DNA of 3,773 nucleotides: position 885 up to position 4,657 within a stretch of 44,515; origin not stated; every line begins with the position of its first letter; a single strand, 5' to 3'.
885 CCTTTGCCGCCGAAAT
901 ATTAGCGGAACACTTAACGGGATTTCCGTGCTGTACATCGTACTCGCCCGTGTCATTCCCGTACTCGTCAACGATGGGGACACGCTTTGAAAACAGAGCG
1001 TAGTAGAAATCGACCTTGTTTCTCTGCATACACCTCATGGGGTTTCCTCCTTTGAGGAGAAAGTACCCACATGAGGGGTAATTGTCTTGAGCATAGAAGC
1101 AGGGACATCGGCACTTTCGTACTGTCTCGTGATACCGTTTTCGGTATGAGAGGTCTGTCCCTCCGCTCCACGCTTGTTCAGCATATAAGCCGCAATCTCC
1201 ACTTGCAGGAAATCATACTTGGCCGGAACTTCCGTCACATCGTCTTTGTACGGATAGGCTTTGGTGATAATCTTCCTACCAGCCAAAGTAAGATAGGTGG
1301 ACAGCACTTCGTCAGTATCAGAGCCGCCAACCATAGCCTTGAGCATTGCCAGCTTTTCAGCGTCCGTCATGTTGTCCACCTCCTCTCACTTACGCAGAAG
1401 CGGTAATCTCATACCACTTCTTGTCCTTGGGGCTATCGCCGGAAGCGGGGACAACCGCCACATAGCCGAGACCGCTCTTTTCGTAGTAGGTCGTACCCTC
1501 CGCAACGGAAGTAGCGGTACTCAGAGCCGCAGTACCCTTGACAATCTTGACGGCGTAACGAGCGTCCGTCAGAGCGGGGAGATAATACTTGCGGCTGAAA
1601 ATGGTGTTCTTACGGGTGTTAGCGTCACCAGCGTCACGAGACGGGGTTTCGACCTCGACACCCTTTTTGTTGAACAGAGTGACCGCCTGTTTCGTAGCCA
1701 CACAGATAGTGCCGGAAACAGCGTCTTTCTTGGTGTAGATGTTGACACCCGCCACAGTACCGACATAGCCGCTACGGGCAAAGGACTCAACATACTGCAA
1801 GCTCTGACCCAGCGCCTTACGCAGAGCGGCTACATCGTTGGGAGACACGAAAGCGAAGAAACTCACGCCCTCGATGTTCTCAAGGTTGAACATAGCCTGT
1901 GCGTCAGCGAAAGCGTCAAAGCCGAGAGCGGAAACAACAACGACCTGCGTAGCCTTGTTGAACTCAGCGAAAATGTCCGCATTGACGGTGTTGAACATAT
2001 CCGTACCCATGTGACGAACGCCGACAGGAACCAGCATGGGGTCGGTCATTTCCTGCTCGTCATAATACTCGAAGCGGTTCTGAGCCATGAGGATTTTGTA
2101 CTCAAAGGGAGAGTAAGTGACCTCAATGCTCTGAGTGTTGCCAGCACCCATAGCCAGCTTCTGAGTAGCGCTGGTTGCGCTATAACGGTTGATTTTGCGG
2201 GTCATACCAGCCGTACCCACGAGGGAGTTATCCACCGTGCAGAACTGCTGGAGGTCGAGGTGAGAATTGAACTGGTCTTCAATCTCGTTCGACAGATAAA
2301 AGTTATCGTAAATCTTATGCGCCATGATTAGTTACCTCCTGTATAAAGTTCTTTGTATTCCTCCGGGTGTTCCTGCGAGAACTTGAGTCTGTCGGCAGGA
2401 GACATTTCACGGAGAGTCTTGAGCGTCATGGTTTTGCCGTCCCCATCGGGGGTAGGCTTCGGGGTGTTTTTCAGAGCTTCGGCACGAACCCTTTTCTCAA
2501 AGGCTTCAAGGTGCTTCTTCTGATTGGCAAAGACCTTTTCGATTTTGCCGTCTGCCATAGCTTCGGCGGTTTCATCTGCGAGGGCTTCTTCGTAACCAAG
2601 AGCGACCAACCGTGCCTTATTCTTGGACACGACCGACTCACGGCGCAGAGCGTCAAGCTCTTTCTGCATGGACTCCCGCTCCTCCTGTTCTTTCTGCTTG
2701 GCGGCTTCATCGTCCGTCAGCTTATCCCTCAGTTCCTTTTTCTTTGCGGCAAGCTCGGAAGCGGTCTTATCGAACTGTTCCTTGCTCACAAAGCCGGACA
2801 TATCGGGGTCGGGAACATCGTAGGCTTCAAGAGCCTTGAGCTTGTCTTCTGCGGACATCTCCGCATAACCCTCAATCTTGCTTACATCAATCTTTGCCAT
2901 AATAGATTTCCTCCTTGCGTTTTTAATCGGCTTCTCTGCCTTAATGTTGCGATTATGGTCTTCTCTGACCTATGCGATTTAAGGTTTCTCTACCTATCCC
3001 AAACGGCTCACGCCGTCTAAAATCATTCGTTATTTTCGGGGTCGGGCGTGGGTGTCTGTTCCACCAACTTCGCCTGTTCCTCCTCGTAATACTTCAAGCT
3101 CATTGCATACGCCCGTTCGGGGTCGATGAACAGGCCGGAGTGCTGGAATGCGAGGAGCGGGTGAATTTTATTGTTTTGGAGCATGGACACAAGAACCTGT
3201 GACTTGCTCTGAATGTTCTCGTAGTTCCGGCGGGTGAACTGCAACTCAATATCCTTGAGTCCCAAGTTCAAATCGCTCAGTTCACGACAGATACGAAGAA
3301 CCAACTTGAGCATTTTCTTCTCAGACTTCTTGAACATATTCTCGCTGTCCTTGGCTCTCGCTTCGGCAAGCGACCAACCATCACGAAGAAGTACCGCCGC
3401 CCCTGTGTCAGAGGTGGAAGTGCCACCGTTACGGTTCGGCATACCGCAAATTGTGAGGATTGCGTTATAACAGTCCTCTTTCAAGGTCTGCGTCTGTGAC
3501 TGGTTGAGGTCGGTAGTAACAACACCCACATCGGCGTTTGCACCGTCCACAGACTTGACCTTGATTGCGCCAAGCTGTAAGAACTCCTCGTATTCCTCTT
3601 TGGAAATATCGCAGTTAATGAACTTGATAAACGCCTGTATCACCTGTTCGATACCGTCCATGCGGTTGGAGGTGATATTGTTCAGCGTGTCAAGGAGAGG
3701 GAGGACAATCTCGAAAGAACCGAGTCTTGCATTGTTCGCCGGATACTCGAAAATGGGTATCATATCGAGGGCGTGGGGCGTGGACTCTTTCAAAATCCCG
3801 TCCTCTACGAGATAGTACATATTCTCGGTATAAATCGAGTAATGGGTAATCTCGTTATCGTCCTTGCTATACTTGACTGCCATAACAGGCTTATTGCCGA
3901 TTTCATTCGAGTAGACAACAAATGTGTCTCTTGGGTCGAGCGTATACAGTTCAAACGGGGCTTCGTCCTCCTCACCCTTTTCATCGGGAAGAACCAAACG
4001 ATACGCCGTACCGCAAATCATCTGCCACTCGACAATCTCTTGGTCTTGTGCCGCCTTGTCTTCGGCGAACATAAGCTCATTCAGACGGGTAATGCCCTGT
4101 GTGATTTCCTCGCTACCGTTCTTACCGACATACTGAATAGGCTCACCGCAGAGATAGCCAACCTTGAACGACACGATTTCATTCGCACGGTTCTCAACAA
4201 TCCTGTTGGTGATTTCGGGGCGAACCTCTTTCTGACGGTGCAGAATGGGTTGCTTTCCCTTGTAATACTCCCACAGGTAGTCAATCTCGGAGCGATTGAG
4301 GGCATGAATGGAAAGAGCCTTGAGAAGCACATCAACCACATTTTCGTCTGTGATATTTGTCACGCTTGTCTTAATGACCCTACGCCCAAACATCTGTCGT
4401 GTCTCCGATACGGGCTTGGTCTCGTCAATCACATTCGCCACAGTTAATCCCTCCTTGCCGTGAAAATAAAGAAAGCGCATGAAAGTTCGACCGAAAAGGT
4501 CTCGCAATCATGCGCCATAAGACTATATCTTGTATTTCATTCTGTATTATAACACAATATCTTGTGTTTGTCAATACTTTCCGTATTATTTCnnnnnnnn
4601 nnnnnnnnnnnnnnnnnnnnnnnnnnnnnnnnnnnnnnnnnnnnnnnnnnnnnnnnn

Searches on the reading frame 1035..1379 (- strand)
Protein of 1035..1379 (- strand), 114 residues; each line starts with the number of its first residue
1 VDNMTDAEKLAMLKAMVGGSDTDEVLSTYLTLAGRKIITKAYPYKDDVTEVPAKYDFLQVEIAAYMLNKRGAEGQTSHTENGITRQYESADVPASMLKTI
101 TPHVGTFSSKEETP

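Call 94: search_protein_families(library=phrogs, proteins=[window:1035-1379:-], max_evalue=0.001)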
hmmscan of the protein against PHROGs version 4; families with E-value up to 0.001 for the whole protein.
window:1035-1379:- (114 aa): 1 family
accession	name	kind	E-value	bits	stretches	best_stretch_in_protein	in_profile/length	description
phrog_132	-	connector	3.1e-10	41.1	1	1-91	4-91/124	head-tail adaptor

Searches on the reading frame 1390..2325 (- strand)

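Call 76: search_protein_families(library=pfam, proteins=[window:1390-2325:-], max_evalue=0.1)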
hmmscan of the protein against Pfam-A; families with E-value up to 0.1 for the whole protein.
window:1390-2325:- (311 aa): 1 family
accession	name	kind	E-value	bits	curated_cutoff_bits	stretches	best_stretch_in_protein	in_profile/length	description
PF01924.21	HypD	-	0.063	12.8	25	1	118-200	115-199/351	Hydrogenase formation hypA family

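Call 94: search_protein_families(library=phrogs, proteins=[window:1390-2325:-], max_evalue=0.001)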
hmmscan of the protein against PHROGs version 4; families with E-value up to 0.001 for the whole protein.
window:1390-2325:- (311 aa): 1 family
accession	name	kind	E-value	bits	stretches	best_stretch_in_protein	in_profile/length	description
phrog_544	-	head and packaging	2e-20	74.4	1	14-269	20-278/282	major head protein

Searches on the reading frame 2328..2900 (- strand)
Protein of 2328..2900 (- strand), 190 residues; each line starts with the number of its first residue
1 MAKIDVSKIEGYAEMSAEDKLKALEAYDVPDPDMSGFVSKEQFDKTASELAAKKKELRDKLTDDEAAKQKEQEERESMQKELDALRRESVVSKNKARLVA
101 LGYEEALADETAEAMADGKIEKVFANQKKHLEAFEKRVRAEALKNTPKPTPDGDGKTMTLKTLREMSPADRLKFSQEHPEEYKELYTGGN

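Call 76: search_protein_families(library=pfam, proteins=[window:2328-2900:-], max_evalue=0.1)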
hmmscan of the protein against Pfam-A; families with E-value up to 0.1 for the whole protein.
window:2328-2900:- (190 aa): 1 family
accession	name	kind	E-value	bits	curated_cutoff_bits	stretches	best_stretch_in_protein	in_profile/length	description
PF15612.11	WHIM1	-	0.0065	16.5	19.1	0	11-25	15-29/46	WSTF, HB1, Itc1p, MBD9 motif 1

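Call 94: search_protein_families(library=phrogs, proteins=[window:2328-2900:-], max_evalue=0.001)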
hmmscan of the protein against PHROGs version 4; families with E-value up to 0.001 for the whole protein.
window:2328-2900:- (190 aa): 0 families

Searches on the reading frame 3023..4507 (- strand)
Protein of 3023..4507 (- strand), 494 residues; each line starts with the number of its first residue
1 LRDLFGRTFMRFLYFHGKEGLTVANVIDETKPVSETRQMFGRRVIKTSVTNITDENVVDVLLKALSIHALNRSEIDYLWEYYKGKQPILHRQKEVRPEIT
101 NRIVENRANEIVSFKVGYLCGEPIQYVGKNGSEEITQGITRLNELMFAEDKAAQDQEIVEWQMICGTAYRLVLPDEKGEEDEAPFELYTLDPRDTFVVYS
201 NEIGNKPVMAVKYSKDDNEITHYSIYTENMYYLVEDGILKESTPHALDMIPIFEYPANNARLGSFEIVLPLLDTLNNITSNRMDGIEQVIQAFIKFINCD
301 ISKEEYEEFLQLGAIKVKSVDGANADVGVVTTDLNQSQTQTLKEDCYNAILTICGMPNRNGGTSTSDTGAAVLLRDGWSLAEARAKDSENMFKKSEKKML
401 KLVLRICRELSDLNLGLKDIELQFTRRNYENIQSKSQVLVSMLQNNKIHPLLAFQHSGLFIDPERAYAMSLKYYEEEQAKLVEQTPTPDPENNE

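Call 76: search_protein_families(library=pfam, proteins=[window:3023-4507:-], max_evalue=0.1)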
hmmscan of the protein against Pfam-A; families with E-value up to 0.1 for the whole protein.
window:3023-4507:- (494 aa): 1 family
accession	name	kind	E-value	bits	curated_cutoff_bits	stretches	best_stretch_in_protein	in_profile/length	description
PF05133.19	SPP1_portal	-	6.9e-96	322.2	25.5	1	65-481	5-413/416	Phage portal protein, SPP1 Gp6-like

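Call 94: search_protein_families(library=phrogs, proteins=[window:3023-4507:-], max_evalue=0.001)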
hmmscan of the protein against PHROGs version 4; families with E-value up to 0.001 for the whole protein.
window:3023-4507:- (494 aa): 4 families
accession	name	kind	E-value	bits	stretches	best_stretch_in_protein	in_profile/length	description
phrog_64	-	head and packaging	7.7e-75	253.4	1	37-485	55-502/547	portal protein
phrog_8065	-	unknown function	8e-11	43.3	1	57-180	41-162/165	-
phrog_104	-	head and packaging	1.3e-09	38.3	1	46-282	29-272/550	portal protein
phrog_9064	-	head and packaging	1.4e-05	25.8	1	265-435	4-169/228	portal protein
